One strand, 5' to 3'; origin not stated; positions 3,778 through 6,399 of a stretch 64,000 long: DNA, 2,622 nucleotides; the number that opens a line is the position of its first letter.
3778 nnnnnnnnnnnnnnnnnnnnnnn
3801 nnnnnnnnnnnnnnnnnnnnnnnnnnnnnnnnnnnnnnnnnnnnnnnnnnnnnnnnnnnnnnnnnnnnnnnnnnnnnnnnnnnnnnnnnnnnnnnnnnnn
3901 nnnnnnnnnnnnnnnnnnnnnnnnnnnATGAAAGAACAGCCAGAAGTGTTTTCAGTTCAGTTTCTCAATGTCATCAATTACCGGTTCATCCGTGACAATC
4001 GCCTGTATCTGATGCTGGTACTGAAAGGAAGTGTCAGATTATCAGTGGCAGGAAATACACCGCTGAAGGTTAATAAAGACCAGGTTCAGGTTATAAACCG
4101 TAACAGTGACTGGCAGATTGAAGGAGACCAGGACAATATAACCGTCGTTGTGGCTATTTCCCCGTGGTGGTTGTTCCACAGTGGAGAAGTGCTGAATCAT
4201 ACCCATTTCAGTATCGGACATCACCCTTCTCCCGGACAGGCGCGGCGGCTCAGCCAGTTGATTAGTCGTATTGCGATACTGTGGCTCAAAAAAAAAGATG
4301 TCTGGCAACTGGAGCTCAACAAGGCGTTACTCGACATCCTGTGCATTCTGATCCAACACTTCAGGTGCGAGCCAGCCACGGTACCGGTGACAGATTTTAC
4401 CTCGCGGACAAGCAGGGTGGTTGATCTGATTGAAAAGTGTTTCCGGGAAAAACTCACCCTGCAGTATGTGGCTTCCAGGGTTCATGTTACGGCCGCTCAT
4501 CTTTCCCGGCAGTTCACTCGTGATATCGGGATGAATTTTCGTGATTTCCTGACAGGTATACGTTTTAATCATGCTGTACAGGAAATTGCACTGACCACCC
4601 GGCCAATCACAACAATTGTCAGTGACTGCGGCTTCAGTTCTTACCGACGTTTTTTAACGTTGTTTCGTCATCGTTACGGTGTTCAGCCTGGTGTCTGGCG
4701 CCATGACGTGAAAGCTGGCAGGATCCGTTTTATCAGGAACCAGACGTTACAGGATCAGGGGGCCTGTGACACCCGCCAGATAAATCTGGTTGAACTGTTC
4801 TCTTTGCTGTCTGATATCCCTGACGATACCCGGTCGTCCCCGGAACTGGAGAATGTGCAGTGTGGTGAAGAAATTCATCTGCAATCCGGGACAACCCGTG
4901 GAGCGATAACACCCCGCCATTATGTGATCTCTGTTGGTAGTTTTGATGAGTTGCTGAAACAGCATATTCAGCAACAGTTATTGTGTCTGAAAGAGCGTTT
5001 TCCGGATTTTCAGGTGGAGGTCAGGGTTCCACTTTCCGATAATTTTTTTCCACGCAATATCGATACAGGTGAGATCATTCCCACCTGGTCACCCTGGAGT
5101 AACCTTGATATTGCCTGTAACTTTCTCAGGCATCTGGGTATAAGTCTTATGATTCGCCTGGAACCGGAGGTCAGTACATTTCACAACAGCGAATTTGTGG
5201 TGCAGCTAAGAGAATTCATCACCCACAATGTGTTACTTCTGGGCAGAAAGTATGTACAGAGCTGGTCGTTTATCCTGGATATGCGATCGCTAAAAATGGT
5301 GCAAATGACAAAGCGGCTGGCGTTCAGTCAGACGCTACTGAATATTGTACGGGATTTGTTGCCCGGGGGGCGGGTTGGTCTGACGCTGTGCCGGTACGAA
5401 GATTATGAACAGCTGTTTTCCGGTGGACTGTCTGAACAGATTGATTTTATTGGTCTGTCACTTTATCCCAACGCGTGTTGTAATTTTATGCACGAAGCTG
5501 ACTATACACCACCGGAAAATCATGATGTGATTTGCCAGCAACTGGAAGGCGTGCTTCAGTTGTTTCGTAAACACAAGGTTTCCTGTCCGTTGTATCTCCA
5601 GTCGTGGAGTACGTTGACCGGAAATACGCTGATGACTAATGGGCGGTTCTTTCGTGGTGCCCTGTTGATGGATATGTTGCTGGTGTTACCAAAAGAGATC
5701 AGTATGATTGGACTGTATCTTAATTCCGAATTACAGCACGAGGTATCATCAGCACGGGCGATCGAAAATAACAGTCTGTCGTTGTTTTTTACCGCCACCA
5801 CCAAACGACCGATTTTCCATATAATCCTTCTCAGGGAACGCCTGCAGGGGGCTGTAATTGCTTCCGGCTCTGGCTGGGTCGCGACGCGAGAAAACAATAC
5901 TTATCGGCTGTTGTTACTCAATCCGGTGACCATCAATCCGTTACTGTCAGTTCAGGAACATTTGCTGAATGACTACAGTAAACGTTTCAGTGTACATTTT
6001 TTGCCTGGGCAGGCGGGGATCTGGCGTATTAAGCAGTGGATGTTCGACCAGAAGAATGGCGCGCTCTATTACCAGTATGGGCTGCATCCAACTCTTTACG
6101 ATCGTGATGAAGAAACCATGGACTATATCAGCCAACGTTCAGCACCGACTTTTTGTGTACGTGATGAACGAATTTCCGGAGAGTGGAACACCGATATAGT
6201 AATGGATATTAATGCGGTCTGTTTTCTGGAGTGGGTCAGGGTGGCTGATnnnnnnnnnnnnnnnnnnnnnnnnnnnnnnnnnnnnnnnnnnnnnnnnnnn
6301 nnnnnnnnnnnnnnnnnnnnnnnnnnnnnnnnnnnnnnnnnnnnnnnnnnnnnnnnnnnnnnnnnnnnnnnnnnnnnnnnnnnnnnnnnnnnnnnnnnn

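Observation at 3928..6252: AraC-type regulator fused to a ~500-aa C-terminal domain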

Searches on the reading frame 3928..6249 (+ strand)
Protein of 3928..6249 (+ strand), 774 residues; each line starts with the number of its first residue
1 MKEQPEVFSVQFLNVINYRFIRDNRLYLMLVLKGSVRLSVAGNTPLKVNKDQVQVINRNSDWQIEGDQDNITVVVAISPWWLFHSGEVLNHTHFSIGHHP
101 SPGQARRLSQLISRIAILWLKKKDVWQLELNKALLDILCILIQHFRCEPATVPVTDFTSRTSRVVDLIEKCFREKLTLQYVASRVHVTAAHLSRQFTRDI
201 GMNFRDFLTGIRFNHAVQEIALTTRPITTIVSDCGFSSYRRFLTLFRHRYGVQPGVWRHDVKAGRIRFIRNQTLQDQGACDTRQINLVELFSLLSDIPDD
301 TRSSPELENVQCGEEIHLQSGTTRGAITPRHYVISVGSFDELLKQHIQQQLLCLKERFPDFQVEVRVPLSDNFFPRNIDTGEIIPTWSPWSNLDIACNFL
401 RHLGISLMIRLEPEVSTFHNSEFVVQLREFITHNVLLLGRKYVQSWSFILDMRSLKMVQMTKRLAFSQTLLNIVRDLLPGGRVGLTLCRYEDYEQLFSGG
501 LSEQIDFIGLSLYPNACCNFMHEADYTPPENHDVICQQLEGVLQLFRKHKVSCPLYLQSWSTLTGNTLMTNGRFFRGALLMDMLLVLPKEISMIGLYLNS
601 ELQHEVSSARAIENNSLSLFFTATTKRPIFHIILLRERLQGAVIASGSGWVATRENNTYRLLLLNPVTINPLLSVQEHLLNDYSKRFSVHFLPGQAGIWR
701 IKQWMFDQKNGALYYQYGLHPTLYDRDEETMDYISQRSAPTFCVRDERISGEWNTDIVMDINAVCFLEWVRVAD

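Call 5: search_protein_families(library=pfam, proteins=[window:3928-6249:+], max_evalue=1)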
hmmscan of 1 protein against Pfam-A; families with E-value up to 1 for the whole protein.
window:3928-6249:+ (774 aa): 3 families
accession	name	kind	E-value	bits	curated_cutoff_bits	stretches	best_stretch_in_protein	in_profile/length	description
PF12833.13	HTH_18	-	1.9e-17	63.7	33.6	1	182-259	2-79/80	Helix-turn-helix domain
PF00165.29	HTH_AraC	-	0.012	16.2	26.6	1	226-258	10-41/42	Bacterial regulatory helix-turn-helix proteins, AraC family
PF00650.25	CRAL_TRIO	-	0.093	13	22.6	1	421-478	33-92/153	CRAL/TRIO domain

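Call 6: search_protein_families(library=ncbifam, proteins=[window:3928-6249:+], max_evalue=1)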
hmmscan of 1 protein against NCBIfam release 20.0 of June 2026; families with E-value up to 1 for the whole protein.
window:3928-6249:+ (774 aa): 31 families (the best 25 are shown)
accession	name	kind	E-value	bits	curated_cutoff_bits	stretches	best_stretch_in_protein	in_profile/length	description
NF047455.1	TF_Staph_AryK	equivalog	2.6e-93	313.6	850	1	8-769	5-755/759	transcriptional regulator AryK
NF033869.1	viru_reg_Rsp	equivalog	6.5e-14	51.3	400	1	161-262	149-250/701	AraC family transcriptional regulator Rsp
NF010028.0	PRK13503.1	equivalog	1e-10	41.5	288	1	135-261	151-273/278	HTH-type transcriptional activator RhaS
NF047788.1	TransRegPocR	equivalog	2.3e-10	40.3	500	1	156-261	186-291/296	transcriptional regulator PocR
NF007860.0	PRK10572.1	equivalog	4.5e-10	38.8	208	1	103-261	131-285/292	arabinose operon transcriptional regulator AraC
NF010025.2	PRK13500.1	equivalog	7.8e-10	38.8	525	1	108-261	126-278/282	HTH-type transcriptional activator RhaR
NF006902.0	PRK09393.1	equivalog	1.4e-09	37.6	425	1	152-263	213-324/327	transcriptional regulator FtrA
NF007432.1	PRK09978.1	equivalog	1.4e-08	34.3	500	1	137-263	121-245/274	DNA-binding transcriptional regulator GadX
NF007693.0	PRK10371.1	equivalog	1.5e-08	34.2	253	1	162-261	201-300/309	transcriptional regulator MelR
NF041686.2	ant_diox_reg_AndR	equivalog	5.2e-08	32.9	350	1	28-254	82-314/321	anthranilate 1,2-dioxygenase regulatory protein AndR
NF010027.0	PRK13502.1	equivalog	3.9e-07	29.8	384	1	121-259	138-276/282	HTH-type transcriptional activator RhaR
NF040475.1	chlor_reg_RclR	equivalog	3.9e-07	29.7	400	1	164-263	182-281/284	reactive chlorine-specific transcriptional regulator RclR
NF007584.0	PRK10219.1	equivalog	7e-07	29.6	174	1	164-260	10-106/107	superoxide response transcriptional regulator SoxS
NF052371.1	TransRegGbdRPseu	equivalog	1.5e-06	27.5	480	1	159-266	225-332/365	choline metabolism transcriptional regulator GbdR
NF052534.1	RzbtTranRegRhrA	equivalog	4.5e-06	26.2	500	1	134-259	185-309/312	rhizobactin biosynthesis transcriptional regulator RhrA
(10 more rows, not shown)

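Call 10: search_solved_structures(query=window:3928-6249:+, max_evalue=1, show_alignments=0)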
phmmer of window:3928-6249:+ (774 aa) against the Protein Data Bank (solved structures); distinct sequences matched with E-value up to 1: 27.
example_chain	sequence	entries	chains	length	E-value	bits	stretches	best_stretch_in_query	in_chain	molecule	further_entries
6swi_A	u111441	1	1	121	2e-09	39.4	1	164-259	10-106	Two-component response regulator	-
3oou_A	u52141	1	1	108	1.6e-08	36.3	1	163-258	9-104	Lin2118 protein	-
1bl0_A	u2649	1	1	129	4.1e-06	28.4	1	163-270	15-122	PROTEIN (MULTIPLE ANTIBIOTIC RESISTANCE PROTEIN)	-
1xs9_A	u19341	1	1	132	4.3e-06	28.3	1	163-270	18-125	Multiple antibiotic resistance protein marA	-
7r3w_A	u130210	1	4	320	8.8e-06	27.3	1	157-283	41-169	Putative bacterial regulatory helix-turn-helix protein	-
3oio_A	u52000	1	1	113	1e-05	27.1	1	161-255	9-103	Transcriptional regulator (AraC-type DNA-binding domain-containing proteins)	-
3lsg_A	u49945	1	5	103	1.9e-05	26.2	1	164-258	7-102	Two-component response regulator yesN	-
3mkl_A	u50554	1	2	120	4.2e-05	25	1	162-258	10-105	HTH-type transcriptional regulator gadX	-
7w5w_J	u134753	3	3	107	9.4e-05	23.9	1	167-260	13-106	Regulatory protein SoxS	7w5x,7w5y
9gfp_A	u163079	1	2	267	0.0021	19.4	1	133-258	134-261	HTH-type transcriptional activator CsvR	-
9ca5_A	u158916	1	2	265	0.0028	19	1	154-255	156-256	AraC-family, transcriptional regulator Rns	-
8vst_A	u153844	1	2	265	0.0028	19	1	154-255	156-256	Regulatory protein Rns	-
9ca6_A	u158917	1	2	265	0.0028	19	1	154-255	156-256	Regulatory protein Rns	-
6xiu_A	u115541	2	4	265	0.0028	19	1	154-255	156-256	Regulatory protein Rns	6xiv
8vrq_A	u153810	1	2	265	0.0028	19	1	154-255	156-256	Regulatory protein Rns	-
6p7t_A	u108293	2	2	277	0.37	12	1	197-256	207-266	Toxin co-regulated pilus virulence regulatory protein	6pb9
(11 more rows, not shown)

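Call 11: find_homologous_proteins(query=window:3928-6249:+, max_evalue=0.001)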
Query window:3928-6249:+ (774 aa): 19 proteins with E <= 0.001 among 8000 candidates.
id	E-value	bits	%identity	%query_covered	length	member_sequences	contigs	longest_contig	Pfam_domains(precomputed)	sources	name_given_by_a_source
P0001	0.0e+0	1787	99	100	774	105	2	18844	PF12833.14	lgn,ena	-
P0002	0.0e+0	1302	75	100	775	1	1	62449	PF12833.14,PF00165.30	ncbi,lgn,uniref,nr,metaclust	ncbi:helix-turn-helix domain-containing protein [Entomohabitans teleogrylli]|uniref:helix-turn-helix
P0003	0.0e+0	1155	67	100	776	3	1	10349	PF12833.14,PF00165.30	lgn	-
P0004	0.0e+0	1141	66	100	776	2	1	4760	PF12833.14,PF00165.30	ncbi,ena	-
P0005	0.0e+0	1128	65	100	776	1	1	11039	PF12833.14,PF00165.30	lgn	-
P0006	1.1e-247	842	52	100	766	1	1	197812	PF12833.14,PF00165.30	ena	-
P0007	1.3e-241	822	51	100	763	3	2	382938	PF12833.14,PF00165.30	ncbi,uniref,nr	ncbi:helix-turn-helix domain-containing protein [Mixta tenebrionis]|uniref:Helix-turn-helix domain-c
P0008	2.2e-239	815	51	100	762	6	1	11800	PF12833.14,PF00165.30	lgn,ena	-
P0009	1.6e-238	812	50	100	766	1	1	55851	PF12833.14,PF00165.30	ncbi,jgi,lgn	ncbi:MAG TPA: helix-turn-helix domain-containing protein [Klebsiella sp.]|jgi:beta-xylosidase/AraC-l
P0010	8.6e-237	806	50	100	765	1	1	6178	PF12833.14,PF00165.30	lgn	-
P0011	4.3e-228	777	48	100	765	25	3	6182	PF12833.14,PF00165.30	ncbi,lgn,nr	ncbi:TPA: helix-turn-helix domain-containing protein [Citrobacter freundii]|nr:helix-turn-helix doma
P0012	1.1e-227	776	48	100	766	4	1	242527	PF12833.14,PF00165.30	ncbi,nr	ncbi:helix-turn-helix domain-containing protein [Klebsiella indica]|nr:helix-turn-helix domain-conta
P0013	5.1e-224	764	48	100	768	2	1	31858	PF12833.14,PF00165.30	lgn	-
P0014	2.8e-219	748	48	100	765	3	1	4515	PF12833.14,PF00165.30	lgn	-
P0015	2.8e-217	742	46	100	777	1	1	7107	PF12833.14,PF00165.30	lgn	-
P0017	2.5e-161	557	38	98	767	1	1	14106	PF12833.14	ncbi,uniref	ncbi:helix-turn-helix transcriptional regulator [Vibrio sp.]|uniref:helix-turn-helix transcriptional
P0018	7.8e-160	552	54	64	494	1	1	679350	-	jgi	jgi:beta-xylosidase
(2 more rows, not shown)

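Call 22: find_encoding_contigs(protein=P0018, flank=6000, max_places=2)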
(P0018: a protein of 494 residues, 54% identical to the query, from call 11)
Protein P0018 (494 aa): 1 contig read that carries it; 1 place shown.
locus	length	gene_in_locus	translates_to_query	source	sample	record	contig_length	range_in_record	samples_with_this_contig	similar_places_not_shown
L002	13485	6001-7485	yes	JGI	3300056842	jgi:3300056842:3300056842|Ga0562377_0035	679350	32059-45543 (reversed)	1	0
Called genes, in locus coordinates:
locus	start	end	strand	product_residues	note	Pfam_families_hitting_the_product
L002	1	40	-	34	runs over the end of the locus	-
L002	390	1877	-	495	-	PF00989:PAS (faint), PF08448:PAS_4, PF00158:Sigma54_activat, PF14532:Sigma54_activ_2, PF07728:AAA_5, PF25601:AAA_lid_14, PF02954:HTH_8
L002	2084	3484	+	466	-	PF00324:AA_permease, PF13520:AA_permease_2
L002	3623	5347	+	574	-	PF01425:Amidase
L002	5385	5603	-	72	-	-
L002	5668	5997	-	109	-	-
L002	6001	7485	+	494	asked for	-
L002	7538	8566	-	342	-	PF00356:LacI, PF00532:Peripla_BP_1, PF13407:Peripla_BP_4, PF13377:Peripla_BP_3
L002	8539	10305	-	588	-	PF00474:SSF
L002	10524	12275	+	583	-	PF00920:ILVD_EDD_N, PF24877:ILV_EDD_C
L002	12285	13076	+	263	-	PF03328:HpcH_HpaI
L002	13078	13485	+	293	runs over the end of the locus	PF01263:Aldose_epim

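Call 23: find_encoding_contigs(protein=P0007, flank=6000, max_places=2)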
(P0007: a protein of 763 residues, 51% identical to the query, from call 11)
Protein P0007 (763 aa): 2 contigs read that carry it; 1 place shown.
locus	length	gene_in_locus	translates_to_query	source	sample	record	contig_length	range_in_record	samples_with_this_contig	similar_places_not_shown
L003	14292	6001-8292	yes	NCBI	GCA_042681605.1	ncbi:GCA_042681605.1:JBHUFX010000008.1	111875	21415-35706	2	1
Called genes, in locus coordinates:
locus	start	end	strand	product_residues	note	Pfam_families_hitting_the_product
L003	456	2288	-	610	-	PF12708:Pect-lyase_RHGA_epim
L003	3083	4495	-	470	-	PF07690:MFS_1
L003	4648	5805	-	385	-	PF01546:Peptidase_M20, PF07687:M20_dimer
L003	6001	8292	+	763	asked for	PF00165:HTH_AraC (faint), PF12833:HTH_18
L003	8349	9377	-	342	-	PF00356:LacI, PF00532:Peripla_BP_1, PF13407:Peripla_BP_4, PF13377:Peripla_BP_3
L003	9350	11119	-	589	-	PF00474:SSF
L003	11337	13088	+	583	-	PF00920:ILVD_EDD_N, PF24877:ILV_EDD_C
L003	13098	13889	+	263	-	PF03328:HpcH_HpaI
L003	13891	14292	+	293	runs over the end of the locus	PF01263:Aldose_epim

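Call 30: search_solved_structures(query=A2, max_evalue=10)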
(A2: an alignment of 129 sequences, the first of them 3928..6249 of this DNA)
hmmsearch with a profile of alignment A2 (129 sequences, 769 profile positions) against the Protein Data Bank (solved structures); distinct sequences matched with E-value up to 10: 130 (the best 60 are shown).
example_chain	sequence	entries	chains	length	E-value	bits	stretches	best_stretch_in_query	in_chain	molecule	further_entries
1px8_A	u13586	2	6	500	5.5e-55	190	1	323-767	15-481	Beta-xylosidase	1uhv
6yyh_A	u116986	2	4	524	1.1e-52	182.4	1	326-768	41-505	Beta-xylosidase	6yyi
1w91_A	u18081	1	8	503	9.1e-49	169.4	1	316-768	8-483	BETA-XYLOSIDASE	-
2bs9_A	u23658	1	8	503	1.2e-48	169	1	319-768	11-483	BETA-XYLOSIDASE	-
2bfg_A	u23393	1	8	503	1.8e-48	168.4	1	319-768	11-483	BETA-XYLOSIDASE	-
4m29_A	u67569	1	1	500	1.3e-43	152.4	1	337-768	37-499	Beta-xylosidase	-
4ekj_A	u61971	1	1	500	3.3e-43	151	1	337-768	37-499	Beta-xylosidase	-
8i0j_A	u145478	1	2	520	1.7e-42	148.7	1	309-768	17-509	Glycoside hydrolase family 39 beta-xylosidase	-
8i0x_B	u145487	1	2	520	4.8e-42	147.2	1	336-768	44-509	Glycoside hydrolase family 39 beta-xylosidase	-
6uqj_A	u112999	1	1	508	2.2e-34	121.9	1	337-768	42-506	Beta-xylosidase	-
6swi_A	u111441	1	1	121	4.5e-30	107.6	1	163-270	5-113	Two-component response regulator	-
3oou_A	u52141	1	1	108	8.5e-30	106.7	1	160-266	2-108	Lin2118 protein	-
1bl0_A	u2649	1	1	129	1.7e-24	89.2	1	160-270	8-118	PROTEIN (MULTIPLE ANTIBIOTIC RESISTANCE PROTEIN)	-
1xs9_A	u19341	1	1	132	1.7e-24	89.2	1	159-270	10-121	Multiple antibiotic resistance protein marA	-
7bef_G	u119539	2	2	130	9e-24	86.7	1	159-268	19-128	Transcriptional activator RamA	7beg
6p7t_A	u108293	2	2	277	6.2e-10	41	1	205-261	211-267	Toxin co-regulated pilus virulence regulatory protein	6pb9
6xiu_A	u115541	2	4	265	6.2e-07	31.1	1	19-261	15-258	Regulatory protein Rns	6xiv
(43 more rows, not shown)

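Call 41: fold_search(model_id=the predicted structure, library=pdb)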
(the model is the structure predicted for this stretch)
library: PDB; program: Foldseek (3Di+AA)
matches with E <= 10: 1855; with E <= 0.001: 270
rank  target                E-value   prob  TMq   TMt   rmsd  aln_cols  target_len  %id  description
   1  1px8_A                2.3e-20  1.00  0.49  0.73   4.8       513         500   13  Crystal structure of beta-D-xylosidase from Thermoanaerobacterium saccharolyticum, a family 39 glycoside hydrolase (released 2003-12-23)
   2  2bfg_A                6.6e-20  1.00  0.47  0.70   5.0       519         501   15  crystal structure of beta-xylosidase (fam GH39) in complex with dinitrophenyl-beta-xyloside and covalently bound xylos (released 2005-10-12)
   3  2bs9_A                6.9e-20  1.00  0.48  0.71   5.0       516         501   14  Native crystal structure of a GH39 beta-xylosidase XynB1 from Geobacillus stearothermophilus (released 2005-10-12)
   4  6yyh_A                8.6e-20  1.00  0.49  0.74   4.3       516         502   13  Crystal structure of beta-D-xylosidase from Dictyoglomus thermophilum in ligand-free form (released 2020-12-02)
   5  1w91_A                9.1e-20  1.00  0.47  0.70   5.0       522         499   14  crystal structure of 1,4-BETA-D-XYLAN XYLOHYDROLASE solve using anomalous signal from Seleniomethionine (released 2006-02-01)
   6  8i0j_A                1.3e-18  1.00  0.47  0.70   5.4       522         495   15  JB13GH39P28 mutant-D41G (released 2024-04-24)
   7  6yyh_B                1.5e-18  1.00  0.49  0.74   4.5       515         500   12  Crystal structure of beta-D-xylosidase from Dictyoglomus thermophilum in ligand-free form (released 2020-12-02)
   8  8i0j_B                6.1e-18  1.00  0.47  0.70   5.3       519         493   15  JB13GH39P28 mutant-D41G (released 2024-04-24)
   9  8i0x_A                1.2e-17  1.00  0.46  0.69   5.6       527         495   14  Beta-Xylosidase JB13GH39P28 showing salt/ethanol/trypsin tolerance, low-pH/low-Temperature activity, and transformatio (released 2024-04-24)
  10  6uqj                  1.5e-17  1.00  0.47  0.68   5.7       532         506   13  Crystal structure of the GH39 enzyme from Xanthomonas axonopodis pv. citri (released 2020-07-22)
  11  4ekj                  1.8e-17  1.00  0.45  0.68   5.7       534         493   14  Crystal structure of a monomeric beta-xylosidase from Caulobacter crescentus CB15 (released 2012-09-26)
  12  4kgj_B                7.0e-15  1.00  0.43  0.54   5.8       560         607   12  Crystal structure of human alpha-L-iduronidase complex with 5-fluoro-alpha-L-idopyranosyluronic acid fluoride (released 2013-09-18)
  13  4m29                  1.1e-14  1.00  0.44  0.73   4.9       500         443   12  Structure of a GH39 Beta-xylosidase from Caulobacter crescentus (released 2013-08-14)
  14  4mj4_A                3.8e-14  1.00  0.42  0.53   6.1       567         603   12  Human iduronidase apo structure P21 form (released 2013-09-18)
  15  4kgl_B                8.7e-14  1.00  0.42  0.52   6.1       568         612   12  Crystal structure of human alpha-L-iduronidase complex with [2R,3R,4R,5S]-2-carboxy-3,4,5-trihydroxy-piperidine (released 2013-09-18)
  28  6p7t                  4.6e-09  1.00  0.20  0.40   8.5       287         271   13  Crystal structure of apo ToxT K231A from Vibrio cholerae strain SCE256 (released 2020-01-01)
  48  6xiu_A                6.3e-07  1.00  0.16  0.41  12.6       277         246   16  ETEC Rns bound to a potential inhibitor, decanoic acid (released 2021-06-30)
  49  6xiu_B                8.2e-07  1.00  0.16  0.41  13.5       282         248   15  ETEC Rns bound to a potential inhibitor, decanoic acid (released 2021-06-30)
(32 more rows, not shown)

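Call 44: find_encoding_contigs(protein=P0017, flank=6000, max_places=1)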
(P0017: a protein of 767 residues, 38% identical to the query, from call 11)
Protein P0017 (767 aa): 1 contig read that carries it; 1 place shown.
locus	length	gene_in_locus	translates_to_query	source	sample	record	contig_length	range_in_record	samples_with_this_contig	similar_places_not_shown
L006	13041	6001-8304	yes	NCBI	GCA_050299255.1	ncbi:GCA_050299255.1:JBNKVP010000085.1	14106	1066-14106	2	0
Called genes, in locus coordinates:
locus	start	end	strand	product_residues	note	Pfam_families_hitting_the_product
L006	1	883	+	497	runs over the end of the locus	PF00221:Lyase_aromatic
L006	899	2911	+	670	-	PF17391:Urocanase_N, PF01175:Urocanase, PF17392:Urocanase_C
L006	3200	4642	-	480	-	PF07690:MFS_1, PF00083:Sugar_tr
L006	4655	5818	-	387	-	PF01546:Peptidase_M20, PF07687:M20_dimer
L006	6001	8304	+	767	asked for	PF12833:HTH_18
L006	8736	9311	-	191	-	PF01503:PRA-PH (weak)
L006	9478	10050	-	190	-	PF07209:DUF1415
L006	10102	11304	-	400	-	PF07690:MFS_1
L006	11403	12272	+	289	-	PF00126:HTH_1, PF03466:LysR_substrate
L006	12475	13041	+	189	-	?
